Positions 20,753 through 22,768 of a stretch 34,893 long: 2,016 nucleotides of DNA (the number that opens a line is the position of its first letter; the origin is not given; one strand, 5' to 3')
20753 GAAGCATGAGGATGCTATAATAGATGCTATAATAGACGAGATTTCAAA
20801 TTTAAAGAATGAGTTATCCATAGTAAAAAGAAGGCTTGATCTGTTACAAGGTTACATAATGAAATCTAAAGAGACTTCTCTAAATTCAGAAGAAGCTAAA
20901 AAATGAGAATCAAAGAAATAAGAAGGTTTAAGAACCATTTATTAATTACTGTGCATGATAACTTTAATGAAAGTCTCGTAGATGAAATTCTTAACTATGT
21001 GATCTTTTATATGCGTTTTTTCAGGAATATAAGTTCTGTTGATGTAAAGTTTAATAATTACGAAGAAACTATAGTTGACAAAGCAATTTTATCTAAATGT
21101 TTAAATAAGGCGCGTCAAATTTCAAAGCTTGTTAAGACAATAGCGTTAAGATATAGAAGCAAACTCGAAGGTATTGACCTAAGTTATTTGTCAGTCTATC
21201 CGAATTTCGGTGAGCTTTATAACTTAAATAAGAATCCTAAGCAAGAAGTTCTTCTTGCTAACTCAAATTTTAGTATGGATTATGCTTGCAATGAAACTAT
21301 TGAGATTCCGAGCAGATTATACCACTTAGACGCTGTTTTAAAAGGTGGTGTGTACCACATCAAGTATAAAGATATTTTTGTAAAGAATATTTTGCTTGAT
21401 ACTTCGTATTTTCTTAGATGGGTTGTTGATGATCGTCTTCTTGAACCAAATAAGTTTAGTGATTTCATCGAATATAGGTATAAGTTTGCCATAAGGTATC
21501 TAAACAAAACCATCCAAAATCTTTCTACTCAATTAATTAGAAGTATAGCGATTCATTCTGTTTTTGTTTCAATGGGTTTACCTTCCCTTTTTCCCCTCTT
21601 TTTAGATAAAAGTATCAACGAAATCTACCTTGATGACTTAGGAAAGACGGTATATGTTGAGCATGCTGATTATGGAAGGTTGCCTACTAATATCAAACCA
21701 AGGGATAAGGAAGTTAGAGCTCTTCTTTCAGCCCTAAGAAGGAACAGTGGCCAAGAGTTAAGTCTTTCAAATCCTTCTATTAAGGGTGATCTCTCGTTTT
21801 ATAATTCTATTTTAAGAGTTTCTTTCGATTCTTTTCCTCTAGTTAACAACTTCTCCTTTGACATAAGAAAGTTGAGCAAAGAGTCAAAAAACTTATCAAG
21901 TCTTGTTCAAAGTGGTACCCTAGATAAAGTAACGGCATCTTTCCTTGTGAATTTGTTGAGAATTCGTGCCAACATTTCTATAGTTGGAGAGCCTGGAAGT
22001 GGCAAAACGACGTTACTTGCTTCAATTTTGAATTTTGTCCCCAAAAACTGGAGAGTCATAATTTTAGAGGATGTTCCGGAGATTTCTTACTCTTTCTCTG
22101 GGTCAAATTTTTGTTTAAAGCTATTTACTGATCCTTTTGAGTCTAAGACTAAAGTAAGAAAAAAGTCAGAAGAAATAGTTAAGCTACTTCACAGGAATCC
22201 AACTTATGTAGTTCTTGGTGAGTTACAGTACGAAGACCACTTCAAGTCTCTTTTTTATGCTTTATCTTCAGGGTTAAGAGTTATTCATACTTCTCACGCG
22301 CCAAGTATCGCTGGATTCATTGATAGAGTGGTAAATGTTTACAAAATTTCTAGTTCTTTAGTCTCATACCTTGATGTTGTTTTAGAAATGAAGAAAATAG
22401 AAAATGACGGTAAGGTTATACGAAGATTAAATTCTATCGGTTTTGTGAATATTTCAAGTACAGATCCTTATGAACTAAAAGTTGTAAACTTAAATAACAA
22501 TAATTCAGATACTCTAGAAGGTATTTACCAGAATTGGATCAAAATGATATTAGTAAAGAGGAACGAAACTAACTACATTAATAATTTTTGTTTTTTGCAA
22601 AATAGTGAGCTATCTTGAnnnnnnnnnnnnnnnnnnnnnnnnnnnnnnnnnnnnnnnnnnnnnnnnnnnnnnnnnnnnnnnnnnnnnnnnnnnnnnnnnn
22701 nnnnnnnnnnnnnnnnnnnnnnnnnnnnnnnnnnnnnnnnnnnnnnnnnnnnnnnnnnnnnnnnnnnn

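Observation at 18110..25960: Composite type-IV-filament-like locus: Tad/Flp-type pilus genes and a membrane-anchored HerA/VirB4-like ATPase in two divergent operons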

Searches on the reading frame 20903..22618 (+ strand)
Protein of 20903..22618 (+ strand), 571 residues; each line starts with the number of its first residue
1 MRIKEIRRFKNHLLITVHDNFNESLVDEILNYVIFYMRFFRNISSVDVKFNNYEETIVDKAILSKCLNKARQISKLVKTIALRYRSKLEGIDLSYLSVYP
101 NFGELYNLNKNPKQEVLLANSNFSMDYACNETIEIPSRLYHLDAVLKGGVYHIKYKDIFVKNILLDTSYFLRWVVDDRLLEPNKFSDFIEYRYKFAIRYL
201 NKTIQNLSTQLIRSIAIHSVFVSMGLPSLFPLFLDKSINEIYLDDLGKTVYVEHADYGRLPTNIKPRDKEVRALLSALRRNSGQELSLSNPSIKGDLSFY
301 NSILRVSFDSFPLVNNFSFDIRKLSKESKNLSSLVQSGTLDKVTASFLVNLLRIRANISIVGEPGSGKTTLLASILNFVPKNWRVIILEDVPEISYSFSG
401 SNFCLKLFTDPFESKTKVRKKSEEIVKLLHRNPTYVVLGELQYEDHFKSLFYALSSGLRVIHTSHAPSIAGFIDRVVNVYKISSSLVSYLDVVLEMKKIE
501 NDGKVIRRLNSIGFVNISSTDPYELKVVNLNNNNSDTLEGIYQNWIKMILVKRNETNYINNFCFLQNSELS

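Call 3: search_protein_families(library=pfam, max_evalue=1, proteins=[window:20903-22618:+])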
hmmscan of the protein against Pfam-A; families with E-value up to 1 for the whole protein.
window:20903-22618:+ (571 aa): 20 families
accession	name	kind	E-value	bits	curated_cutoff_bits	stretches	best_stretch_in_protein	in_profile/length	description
PF00437.27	T2SSE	-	1.2e-16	60.8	24.9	1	239-494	25-273/370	Type II/IV secretion system protein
PF20720.3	nSTAND3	-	6.9e-05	23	27.2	1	355-423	17-86/155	Novel STAND NTPase 3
PF13191.12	AAA_16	-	0.00025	22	32.6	1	357-394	26-63/167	AAA ATPase domain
PF13401.12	AAA_22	-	0.00041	21.1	27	1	357-428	7-74/130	AAA domain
PF00931.28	NB-ARC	-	0.00066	19.5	23.5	1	357-475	20-146/248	NB-ARC domain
PF00005.33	ABC_tran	-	0.0056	17.7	25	1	357-380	13-36/137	ABC transporter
PF19993.5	DO-GTPase2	-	0.0059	16.7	27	1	358-376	3-21/226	Double-GTPase 2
PF12775.13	AAA_7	-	0.011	15.7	25.8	1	339-384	16-63/181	P-loop containing dynein motor region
PF13555.12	AAA_29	-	0.012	15.8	27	1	356-382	23-50/61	P-loop containing region of AAA domain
PF02492.25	cobW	-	0.017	15.2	20.7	1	359-387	4-32/180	CobW/HypB/UreG, nucleotide-binding domain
PF05729.18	NACHT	-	0.035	14.4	26.7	1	358-376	3-21/167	NACHT domain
PF03266.21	NTPase_1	-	0.038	14.3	23.9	1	357-379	1-23/168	NTPase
PF00493.29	MCM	-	0.047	13.2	23.3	1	352-382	54-84/224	MCM P-loop domain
PF01443.25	Viral_helicase1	-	0.15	12.3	21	1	360-386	3-22/228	Viral superfamily 1 RNA helicase core domain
PF03029.23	ATP_bind_1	-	0.18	12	27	1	360-382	1-23/240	Conserved hypothetical ATP binding protein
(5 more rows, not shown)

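Call 4: search_protein_families(library=ncbifam, max_evalue=1, proteins=[window:20903-22618:+])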
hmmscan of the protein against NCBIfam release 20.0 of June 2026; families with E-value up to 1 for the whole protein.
window:20903-22618:+ (571 aa): 34 families (the best 25 are shown)
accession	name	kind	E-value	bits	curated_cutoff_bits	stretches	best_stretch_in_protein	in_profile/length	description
NF058587.1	archaellum_moto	equivalog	1.7e-28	99.6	550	1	223-513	144-431/527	archaellum flagellar ATPase motor FlaI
TIGR02788.1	VirB11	equivalog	1.3e-19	70.4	249.95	2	344-484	133-270/308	P-type DNA transfer ATPase VirB11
TIGR03819.1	heli_sec_ATPase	hypoth_equivalog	6.9e-19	68.2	373.15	1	224-457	50-277/340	TadA family conjugal transfer-associated ATPase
TIGR02782.1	TrbB_P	equivalog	8.8e-16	58.1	304.55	1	229-397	14-181/303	P-type conjugative transfer ATPase TrbB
NF053672.1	bindosome_BasE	exception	5.9e-14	51.7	1000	1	249-511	164-426/512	bindosome assembly system ATPase subunit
NF010469.0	PRK13894.1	subfamily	1.4e-10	41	508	1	210-395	9-192/320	conjugal transfer ATPase TrbB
NF010407.0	PRK13833.1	subfamily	1.5e-08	34.5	499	1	237-396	30-188/323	conjugal transfer protein TrbB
NF041000.1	ATPase_ComGA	equivalog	6.5e-08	31.9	300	1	238-496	12-262/267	competence type IV pilus ATPase ComGA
NF010475.0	PRK13900.1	equivalog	6.8e-08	31.9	389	1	326-470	135-265/333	type IV secretion system ATPase VirB11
TIGR01420.1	pilT_fam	subfamily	3.8e-07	29.7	319.1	1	354-481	121-244/343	PilT/PilU family type 4a pilus ATPase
TIGR02525.1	plasmid_TraJ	equivalog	8.5e-07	28.3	368.3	1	351-480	145-273/372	plasmid transfer ATPase TraJ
NF010425.0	PRK13851.1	equivalog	7.8e-06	25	461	1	345-481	152-285/344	type IV secretion system protein VirB11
NF010248.0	PRK13695.1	equivalog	0.00035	20.3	156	1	356-384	4-33/180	NTPase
TIGR02858.1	spore_III_AA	equivalog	0.0015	17.8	281.3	1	355-477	113-241/272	stage III sporulation protein AA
NF000355.4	ribo_prot_ABC_F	equivalog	0.0026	16.7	380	1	354-396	338-380/499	ribosomal protection-like ABC-F family protein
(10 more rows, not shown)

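Call 22: find_homologous_proteins(query=window:20903-22618:+, max_evalue=0.001)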
Query window:20903-22618:+ (571 aa): 107 proteins with E <= 0.001 among 8000 candidates.
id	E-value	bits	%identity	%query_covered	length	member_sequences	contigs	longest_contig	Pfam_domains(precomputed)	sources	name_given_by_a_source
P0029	0.0e+0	1234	99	100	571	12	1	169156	PF00437.27,PF27713.1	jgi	-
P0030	0.0e+0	1089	87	100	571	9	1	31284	PF00437.27,PF27713.1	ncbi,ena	-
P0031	0.0e+0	1028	81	100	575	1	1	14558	PF00437.27,PF27713.1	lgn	-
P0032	5.5e-294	994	78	100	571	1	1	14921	PF00437.27,PF27713.1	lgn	-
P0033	1.4e-286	970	99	78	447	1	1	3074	PF00437.27,PF27713.1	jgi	jgi:type IV secretory pathway ATPase VirB11/archaellum biosynthesis ATPase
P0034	4.3e-281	952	75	100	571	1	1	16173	PF00437.27,PF27713.1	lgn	-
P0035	1.3e-277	940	75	100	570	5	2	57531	PF00437.27,PF27713.1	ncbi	ncbi:MAG: ATPase, T2SS/T4P/T4SS family [Thermoproteota archaeon]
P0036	2.1e-263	893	70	99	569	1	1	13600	PF00437.27,PF27713.1,PF20720.4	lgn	-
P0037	3.2e-183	629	52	98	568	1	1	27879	PF00437.27,PF27713.1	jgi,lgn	-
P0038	3.0e-104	368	40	86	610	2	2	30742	PF00437.27,PF27713.1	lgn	-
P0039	1.8e-91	326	36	88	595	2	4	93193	PF00437.27,PF27713.1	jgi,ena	-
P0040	7.5e-91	324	38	85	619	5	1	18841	PF00437.27,PF27713.1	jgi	-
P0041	2.4e-90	322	36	94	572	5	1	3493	PF00437.27,PF27713.1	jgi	jgi:type IV secretory pathway ATPase VirB11/archaellum biosynthesis ATPase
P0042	3.3e-90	322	35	94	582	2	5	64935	PF00437.27,PF27713.1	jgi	-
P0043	6.4e-90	321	37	90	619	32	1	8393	PF00437.27,PF27713.1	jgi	jgi:flagellar protein FlaI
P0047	2.0e-78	283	38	69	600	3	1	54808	PF00437.27,PF27713.1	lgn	-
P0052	1.2e-54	204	35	62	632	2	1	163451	PF00437.27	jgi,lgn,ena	-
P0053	1.7e-53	201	39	55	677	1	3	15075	PF00437.27,PF27713.1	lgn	-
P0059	6.1e-48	182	35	56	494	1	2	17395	PF00437.27,PF13401.13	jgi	jgi:type IV secretory pathway ATPase VirB11/archaellum biosynthesis ATPase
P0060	2.7e-47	180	33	55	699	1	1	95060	PF00437.27,PF27713.1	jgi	jgi:flagellar protein FlaI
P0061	3.1e-47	180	37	54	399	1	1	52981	PF00437.27,PF27713.1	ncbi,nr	ncbi:MAG: type II/IV secretion system ATPase subunit [Asgard group archaeon]|nr:type II/IV secretion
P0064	8.2e-46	175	32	64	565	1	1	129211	PF00437.27,PF27713.1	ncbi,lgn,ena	-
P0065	1.5e-45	174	38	50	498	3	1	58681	PF00437.27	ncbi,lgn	ncbi:MAG: ATPase, T2SS/T4P/T4SS family [Candidatus Asgardarchaeia archaeon]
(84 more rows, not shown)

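Call 23: find_encoding_contigs(protein=P0039, flank=8000, max_places=1)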
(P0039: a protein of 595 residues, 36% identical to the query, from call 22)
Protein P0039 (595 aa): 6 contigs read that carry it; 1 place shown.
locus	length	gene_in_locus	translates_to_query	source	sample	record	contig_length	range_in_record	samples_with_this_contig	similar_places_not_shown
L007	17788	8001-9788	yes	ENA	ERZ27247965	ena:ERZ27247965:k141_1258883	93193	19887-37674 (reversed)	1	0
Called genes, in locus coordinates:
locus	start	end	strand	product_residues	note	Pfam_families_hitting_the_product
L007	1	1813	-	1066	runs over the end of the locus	PF02687:FtsX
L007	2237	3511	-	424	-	PF00753:Lactamase_B, PF23023:Anti-Pycsar_Apyc1, PF10996:Beta-Casp, PF07521:RMMBL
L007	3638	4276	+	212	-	PF09754:PAC2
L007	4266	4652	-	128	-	PF01423:LSM (weak), PF14438:SM-ATX (weak), PF14894:Lsm_C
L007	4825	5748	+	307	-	-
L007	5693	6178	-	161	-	-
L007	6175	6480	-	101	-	-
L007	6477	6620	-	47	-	-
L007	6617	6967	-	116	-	-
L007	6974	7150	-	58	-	-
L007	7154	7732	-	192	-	-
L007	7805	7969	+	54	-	-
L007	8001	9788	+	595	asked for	PF00437:T2SSE, PF27713:UCP018868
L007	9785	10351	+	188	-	-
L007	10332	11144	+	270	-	-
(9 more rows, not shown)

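Call 24: find_encoding_contigs(protein=P0042, flank=8000, max_places=1)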
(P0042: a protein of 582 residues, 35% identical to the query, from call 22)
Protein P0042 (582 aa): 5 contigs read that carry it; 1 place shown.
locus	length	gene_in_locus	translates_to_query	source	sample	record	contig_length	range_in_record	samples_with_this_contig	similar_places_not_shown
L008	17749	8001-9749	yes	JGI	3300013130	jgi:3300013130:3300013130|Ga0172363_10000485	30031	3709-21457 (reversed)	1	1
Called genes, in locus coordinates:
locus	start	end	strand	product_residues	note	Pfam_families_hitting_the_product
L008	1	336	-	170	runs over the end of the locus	-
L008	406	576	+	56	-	PF01020:Ribosomal_L40e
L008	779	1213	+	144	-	PF12724:Flavodoxin_5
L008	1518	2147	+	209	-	PF00258:Flavodoxin_1, PF12641:Flavodoxin_3 (weak), PF12724:Flavodoxin_5 (weak)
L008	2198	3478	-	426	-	PF00753:Lactamase_B, PF23023:Anti-Pycsar_Apyc1, PF10996:Beta-Casp, PF07521:RMMBL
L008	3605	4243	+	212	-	PF09754:PAC2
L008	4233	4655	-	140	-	PF14438:SM-ATX (weak), PF01423:LSM, PF14894:Lsm_C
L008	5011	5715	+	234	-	-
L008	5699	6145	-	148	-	-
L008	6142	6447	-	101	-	-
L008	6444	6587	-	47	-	-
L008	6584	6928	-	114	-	-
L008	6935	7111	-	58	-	-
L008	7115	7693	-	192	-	-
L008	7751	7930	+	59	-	-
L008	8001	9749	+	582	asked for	PF00437:T2SSE, PF27713:UCP018868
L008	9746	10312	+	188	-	-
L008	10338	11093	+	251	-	-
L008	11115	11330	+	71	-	-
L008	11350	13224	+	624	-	PF01935:DUF87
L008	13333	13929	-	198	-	PF13238:AAA_18, PF13521:AAA_28 (weak), PF13207:AAA_17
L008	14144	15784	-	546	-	PF00118:Cpn60_TCP1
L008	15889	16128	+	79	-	PF00833:Ribosomal_S17e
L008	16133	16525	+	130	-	-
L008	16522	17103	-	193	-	PF00156:Pribosyltran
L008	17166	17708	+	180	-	PF08617:CGI-121 (weak)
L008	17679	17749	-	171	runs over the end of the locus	-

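Call 25: find_encoding_contigs(protein=P0064, flank=8000, max_places=1)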
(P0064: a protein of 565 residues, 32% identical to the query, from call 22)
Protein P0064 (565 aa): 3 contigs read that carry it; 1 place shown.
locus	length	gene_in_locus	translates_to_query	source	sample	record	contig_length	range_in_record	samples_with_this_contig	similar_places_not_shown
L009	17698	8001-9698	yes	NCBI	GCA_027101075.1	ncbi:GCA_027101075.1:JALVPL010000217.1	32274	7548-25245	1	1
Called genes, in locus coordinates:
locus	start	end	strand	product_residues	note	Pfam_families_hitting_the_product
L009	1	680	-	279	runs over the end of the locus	PF01416:PseudoU_synth_1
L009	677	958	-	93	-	PF01022:HTH_5 (weak)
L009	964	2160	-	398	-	PF00004:AAA (weak), PF13401:AAA_22, PF22703:Cdc6_lid, PF09079:WHD_Cdc6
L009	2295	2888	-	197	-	-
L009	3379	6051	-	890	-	PF17789:MG4 (faint)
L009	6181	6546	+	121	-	-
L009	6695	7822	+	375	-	-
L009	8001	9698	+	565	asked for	PF00437:T2SSE, PF27713:UCP018868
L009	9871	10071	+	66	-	-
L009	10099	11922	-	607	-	PF13522:GATase_6, PF13537:GATase_7, PF13580:SIS_2 (faint), PF01380:SIS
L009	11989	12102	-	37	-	PF00338:Ribosomal_S10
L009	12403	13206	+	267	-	PF00696:AA_kinase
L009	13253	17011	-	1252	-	PF01935:DUF87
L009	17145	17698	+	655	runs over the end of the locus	-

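Call 45: find_encoding_contigs(protein=P0065, flank=8000, max_places=1)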
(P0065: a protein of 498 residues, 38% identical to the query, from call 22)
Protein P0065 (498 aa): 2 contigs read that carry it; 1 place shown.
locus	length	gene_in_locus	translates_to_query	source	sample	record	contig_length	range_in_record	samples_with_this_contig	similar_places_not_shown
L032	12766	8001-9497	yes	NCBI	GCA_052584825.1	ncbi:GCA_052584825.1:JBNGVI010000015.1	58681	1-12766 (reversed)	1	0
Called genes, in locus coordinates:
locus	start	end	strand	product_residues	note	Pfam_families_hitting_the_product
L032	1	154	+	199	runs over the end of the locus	PF13560:HTH_31, PF01381:HTH_3, PF12844:HTH_19, PF00571:CBS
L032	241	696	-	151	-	-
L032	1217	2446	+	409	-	PF01637:ATPase_2 (weak), PF13191:AAA_16, PF00004:AAA (weak), PF13401:AAA_22, PF22606:Cdc6-ORC-like_ATPase_lid, PF22703:Cdc6_lid, PF09079:WHD_Cdc6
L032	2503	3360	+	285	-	PF02598:Methyltrn_RNA_3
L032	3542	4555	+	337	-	PF00297:Ribosomal_L3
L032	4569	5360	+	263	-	PF00573:Ribosomal_L4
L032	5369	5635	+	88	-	PF00276:Ribosomal_L23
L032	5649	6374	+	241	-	PF00181:Ribosomal_L2_N, PF03947:Ribosomal_L2_C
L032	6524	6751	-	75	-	-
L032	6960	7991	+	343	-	PF00382:TFIIB (faint)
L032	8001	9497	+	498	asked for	PF00437:T2SSE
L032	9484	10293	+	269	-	-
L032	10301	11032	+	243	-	-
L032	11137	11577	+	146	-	PF14438:SM-ATX (weak), PF14894:Lsm_C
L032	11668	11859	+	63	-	PF00833:Ribosomal_S17e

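Call 46: find_encoding_contigs(protein=P0060, flank=8000, max_places=1)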
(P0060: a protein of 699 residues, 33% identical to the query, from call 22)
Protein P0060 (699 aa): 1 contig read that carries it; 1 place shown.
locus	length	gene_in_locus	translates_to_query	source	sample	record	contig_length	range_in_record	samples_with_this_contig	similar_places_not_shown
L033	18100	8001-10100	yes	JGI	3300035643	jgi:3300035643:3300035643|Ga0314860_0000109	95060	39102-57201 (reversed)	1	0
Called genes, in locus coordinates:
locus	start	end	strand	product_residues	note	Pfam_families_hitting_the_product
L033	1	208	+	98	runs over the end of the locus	PF09138:Urm1, PF02597:ThiS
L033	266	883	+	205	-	PF13580:SIS_2 (faint), PF01380:SIS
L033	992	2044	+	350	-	-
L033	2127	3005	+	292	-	PF02598:Methyltrn_RNA_3, PF14419:SPOUT_MTase_2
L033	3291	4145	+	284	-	PF00297:Ribosomal_L3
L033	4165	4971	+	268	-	PF00573:Ribosomal_L4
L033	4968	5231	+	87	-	PF00276:Ribosomal_L23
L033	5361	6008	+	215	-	PF00181:Ribosomal_L2_N, PF03947:Ribosomal_L2_C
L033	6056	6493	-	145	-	PF14894:Lsm_C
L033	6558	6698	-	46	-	-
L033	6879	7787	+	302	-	-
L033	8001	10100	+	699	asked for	PF00437:T2SSE, PF27713:UCP018868 (weak)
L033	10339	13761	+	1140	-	PF03833:PolC_DP2_N, PF24844:PolC_DP2_central, PF24846:PolC_DP2_cat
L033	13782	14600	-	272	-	PF00571:CBS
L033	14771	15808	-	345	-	PF00464:SHMT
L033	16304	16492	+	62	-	PF03911:Sec61_beta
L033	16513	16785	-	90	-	-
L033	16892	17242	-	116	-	PF22794:jr-ZPR1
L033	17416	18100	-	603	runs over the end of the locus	PF09843:DUF2070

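Call 56: list_cluster_members(proteins=[P0064, P0029, P0052, P0061, P0047, P0038])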
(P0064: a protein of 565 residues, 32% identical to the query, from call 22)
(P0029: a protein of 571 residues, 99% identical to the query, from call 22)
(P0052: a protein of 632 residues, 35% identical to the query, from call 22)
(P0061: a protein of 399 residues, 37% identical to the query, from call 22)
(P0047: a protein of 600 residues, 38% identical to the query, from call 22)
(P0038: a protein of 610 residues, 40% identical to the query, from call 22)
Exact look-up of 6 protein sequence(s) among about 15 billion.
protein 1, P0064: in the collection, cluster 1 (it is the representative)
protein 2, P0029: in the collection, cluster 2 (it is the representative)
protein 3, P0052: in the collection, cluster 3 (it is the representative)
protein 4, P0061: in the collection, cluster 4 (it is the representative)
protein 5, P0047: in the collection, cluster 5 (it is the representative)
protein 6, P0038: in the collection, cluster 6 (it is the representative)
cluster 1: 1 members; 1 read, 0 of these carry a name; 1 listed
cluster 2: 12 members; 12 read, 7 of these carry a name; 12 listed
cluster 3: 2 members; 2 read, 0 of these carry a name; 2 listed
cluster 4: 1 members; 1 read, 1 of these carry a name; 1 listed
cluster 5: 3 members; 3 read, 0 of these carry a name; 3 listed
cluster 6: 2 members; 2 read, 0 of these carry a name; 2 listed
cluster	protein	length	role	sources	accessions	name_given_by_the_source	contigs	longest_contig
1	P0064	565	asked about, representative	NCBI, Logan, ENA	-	-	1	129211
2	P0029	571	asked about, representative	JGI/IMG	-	-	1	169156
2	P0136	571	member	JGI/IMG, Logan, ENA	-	type IV secretory pathway ATPase VirB11/archaellum biosynthesis ATPase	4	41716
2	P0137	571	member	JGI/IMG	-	type IV secretory pathway ATPase VirB11/archaellum biosynthesis ATPase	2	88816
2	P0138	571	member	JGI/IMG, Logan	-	type IV secretory pathway ATPase VirB11/archaellum biosynthesis ATPase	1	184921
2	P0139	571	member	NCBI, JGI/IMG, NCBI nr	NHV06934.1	MAG: type II/IV secretion system ATPase subunit [Thaumarchaeota archaeon] | type II/IV secretion system ATPase subunit [Nitrososphaerota archaeon]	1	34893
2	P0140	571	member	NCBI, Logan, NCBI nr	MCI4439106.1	type II/IV secretion system ATPase subunit [archaeon]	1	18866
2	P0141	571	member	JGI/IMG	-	type IV secretory pathway ATPase VirB11/archaellum biosynthesis ATPase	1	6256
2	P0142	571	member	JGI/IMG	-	type IV secretory pathway ATPase VirB11/archaellum biosynthesis ATPase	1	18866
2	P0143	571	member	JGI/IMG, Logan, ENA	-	-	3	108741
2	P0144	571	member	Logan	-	-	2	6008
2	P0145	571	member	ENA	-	-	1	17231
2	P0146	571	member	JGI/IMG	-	-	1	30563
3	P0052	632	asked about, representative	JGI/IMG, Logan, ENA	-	-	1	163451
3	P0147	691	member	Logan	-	-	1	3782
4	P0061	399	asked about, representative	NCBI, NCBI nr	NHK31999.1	MAG: type II/IV secretion system ATPase subunit [Asgard group archaeon] | type II/IV secretion system ATPase subunit [Asgard group archaeon]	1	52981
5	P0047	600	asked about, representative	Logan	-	-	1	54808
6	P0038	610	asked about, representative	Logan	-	-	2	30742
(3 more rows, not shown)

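Call 62: search_protein_families(library=pfam, max_evalue=0.1, proteins=[L032:6960-7988:+, L009:6695-7819:+, L033:6765-7784:+, L009:6181-6543:+, L032:9484-10290:+, L032:10301-11029:+])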
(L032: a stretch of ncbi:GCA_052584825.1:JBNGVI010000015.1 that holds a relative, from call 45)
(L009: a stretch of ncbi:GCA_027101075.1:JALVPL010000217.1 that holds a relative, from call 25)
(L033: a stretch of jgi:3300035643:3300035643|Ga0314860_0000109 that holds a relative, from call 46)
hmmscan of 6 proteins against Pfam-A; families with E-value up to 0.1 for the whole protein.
L032:6960-7988:+ (343 aa): 5 families
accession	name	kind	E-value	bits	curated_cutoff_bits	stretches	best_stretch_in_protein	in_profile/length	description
PF00382.24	TFIIB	-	9.4e-08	32.4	23.6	1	121-182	7-66/92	Transcription factor TFIIB repeat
PF08271.17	Zn_Ribbon_TF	-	0.0051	16.8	29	1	13-38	2-30/43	TFIIB zinc-binding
PF17871.7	AAA_lid_9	-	0.014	15.8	22.8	1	118-156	45-80/104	AAA lid domain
PF07282.18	Cas12f1-like_TNB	-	0.028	15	26.3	1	12-38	29-51/60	Cas12f1-like, TNB domain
PF00130.28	C1_1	-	0.091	13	26.5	0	6-38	6-39/53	Phorbol esters/diacylglycerol binding domain (C1 domain)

L009:6695-7819:+ (375 aa): 4 families
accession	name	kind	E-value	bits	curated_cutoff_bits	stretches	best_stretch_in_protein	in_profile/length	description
PF08271.17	Zn_Ribbon_TF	-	0.00013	21.9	29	1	40-70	2-35/43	TFIIB zinc-binding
PF00382.24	TFIIB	-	0.00036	20.9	23.6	0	152-220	8-74/92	Transcription factor TFIIB repeat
PF16988.10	Vps36-NZF-N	-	0.063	13.2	27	1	32-83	3-62/65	Vacuolar protein sorting 36 NZF-N zinc-finger domain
PF08792.16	A2L_zn_ribbon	-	0.097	12.8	22.9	0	37-62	2-29/33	A2L zinc ribbon domain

L033:6765-7784:+ (340 aa): 2 families
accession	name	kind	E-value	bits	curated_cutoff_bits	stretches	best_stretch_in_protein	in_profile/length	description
PF08271.17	Zn_Ribbon_TF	-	0.00013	21.9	29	1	11-36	2-30/43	TFIIB zinc-binding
PF00382.24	TFIIB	-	0.00094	19.6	23.6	1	120-181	4-64/92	Transcription factor TFIIB repeat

L009:6181-6543:+ (121 aa): 1 family
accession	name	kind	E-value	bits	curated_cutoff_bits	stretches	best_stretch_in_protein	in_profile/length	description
PF16992.11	RNA_pol_RpbG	-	0.0059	17.1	27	1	8-99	6-95/119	DNA-directed RNA polymerase, subunit G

L032:9484-10290:+ (269 aa): 0 families

L032:10301-11029:+ (243 aa): 0 families
